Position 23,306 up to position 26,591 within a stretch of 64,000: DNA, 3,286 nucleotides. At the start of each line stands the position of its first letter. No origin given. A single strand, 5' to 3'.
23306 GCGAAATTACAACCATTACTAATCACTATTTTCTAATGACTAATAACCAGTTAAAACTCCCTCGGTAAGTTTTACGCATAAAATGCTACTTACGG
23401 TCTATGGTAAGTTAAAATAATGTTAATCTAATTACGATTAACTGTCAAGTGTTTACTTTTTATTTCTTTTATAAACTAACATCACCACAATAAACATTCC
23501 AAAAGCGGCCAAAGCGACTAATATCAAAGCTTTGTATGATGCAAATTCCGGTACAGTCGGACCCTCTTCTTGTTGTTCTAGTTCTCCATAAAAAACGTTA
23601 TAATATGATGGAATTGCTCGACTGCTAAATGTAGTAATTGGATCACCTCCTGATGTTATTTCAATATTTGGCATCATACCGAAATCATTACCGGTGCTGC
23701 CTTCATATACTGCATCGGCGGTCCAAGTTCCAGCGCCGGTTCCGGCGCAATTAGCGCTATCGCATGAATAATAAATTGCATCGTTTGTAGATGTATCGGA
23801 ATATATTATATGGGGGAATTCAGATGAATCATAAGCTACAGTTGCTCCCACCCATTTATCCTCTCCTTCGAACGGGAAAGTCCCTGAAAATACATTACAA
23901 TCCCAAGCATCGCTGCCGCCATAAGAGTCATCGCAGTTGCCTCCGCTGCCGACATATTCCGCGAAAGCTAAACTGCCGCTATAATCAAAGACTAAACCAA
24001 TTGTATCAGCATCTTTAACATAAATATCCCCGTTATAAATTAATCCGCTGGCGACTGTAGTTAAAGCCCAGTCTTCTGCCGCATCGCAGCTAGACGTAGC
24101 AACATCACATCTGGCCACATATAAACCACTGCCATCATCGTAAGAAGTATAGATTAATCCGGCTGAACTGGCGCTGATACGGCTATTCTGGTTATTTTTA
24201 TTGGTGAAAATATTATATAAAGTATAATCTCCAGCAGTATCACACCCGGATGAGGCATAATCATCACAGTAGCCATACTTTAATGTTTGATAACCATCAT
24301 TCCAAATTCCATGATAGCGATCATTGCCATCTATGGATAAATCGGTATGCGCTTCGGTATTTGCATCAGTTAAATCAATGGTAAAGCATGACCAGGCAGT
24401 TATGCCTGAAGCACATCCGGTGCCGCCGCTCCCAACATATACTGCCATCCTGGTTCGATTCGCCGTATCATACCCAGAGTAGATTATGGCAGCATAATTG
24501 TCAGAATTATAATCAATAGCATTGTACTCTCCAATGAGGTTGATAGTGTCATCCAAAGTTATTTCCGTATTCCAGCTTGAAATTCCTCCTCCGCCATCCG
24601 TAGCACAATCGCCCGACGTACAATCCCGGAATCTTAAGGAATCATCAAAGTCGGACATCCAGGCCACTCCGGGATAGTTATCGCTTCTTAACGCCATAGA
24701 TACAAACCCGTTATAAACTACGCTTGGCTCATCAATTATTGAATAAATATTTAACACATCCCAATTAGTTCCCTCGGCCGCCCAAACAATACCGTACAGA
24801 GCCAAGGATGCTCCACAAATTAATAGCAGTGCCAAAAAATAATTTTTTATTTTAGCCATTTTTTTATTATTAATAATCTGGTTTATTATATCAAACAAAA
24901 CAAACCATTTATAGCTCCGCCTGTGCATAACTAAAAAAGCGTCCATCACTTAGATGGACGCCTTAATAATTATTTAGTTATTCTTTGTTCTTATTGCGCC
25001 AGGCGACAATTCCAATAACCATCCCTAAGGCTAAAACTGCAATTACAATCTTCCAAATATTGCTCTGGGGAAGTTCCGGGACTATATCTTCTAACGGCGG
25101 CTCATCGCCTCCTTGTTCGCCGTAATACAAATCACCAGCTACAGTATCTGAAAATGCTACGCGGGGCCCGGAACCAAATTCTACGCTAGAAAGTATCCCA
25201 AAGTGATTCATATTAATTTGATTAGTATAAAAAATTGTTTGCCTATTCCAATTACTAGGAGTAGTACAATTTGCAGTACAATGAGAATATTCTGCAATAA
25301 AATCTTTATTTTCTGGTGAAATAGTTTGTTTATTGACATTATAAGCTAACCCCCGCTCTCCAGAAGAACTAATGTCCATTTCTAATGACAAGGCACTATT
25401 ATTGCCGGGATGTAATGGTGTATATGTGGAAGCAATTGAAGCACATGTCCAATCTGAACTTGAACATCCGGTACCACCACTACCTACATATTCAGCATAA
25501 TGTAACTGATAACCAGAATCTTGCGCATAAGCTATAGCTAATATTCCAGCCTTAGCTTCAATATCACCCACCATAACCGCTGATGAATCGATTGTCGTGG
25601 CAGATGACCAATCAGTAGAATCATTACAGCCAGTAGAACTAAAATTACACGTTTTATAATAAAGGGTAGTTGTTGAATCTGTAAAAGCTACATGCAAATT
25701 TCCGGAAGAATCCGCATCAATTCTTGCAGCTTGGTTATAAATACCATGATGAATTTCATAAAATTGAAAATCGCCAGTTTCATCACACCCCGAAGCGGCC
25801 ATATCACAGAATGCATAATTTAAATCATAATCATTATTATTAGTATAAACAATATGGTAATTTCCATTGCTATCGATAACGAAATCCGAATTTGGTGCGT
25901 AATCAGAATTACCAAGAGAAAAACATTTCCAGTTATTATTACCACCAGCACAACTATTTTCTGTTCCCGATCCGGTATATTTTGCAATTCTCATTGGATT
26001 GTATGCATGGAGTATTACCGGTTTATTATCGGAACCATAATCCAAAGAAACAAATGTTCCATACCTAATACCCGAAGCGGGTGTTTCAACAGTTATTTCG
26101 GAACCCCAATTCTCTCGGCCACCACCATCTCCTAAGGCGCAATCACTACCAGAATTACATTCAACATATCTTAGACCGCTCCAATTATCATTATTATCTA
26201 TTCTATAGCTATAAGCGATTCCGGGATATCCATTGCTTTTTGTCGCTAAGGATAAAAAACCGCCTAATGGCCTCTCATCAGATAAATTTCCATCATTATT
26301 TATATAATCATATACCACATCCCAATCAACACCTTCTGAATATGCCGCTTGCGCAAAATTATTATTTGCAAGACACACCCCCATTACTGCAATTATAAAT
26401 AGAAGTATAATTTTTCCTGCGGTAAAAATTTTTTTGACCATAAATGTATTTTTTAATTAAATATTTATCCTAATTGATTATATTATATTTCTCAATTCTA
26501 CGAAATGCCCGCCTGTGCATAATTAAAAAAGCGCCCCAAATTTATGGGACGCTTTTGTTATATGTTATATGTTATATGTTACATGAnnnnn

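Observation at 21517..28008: Sortase next to a tandem array of three paralogous Cys-rich surface proteins with a non-LPXTG tripartite C-terminal signal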

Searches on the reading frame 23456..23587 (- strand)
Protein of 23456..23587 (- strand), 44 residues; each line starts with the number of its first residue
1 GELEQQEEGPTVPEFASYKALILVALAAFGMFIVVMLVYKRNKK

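Call 59: search_protein_families(library=ncbifam, proteins=[window:23456-23587:-], max_evalue=10)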
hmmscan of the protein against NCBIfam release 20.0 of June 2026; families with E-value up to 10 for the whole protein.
seq(44 aa): 0 families

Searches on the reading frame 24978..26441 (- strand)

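Call 4: search_protein_families(library=ncbifam, proteins=[window:24978-26441:-], max_evalue=1)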
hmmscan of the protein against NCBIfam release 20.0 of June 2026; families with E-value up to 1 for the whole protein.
window:24978-26441:- (487 aa): 1 family
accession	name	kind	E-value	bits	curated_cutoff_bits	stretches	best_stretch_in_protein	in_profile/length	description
TIGR04150.1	pseudo_rSAM_GG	subfamily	0.011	14.8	250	1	367-418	276-331/407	TIGR04150 pseudo-rSAM protein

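Call 5: search_protein_families(library=pfam, proteins=[window:24978-26441:-], max_evalue=1)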
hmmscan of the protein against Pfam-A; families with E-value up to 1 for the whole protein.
window:24978-26441:- (487 aa): 0 families
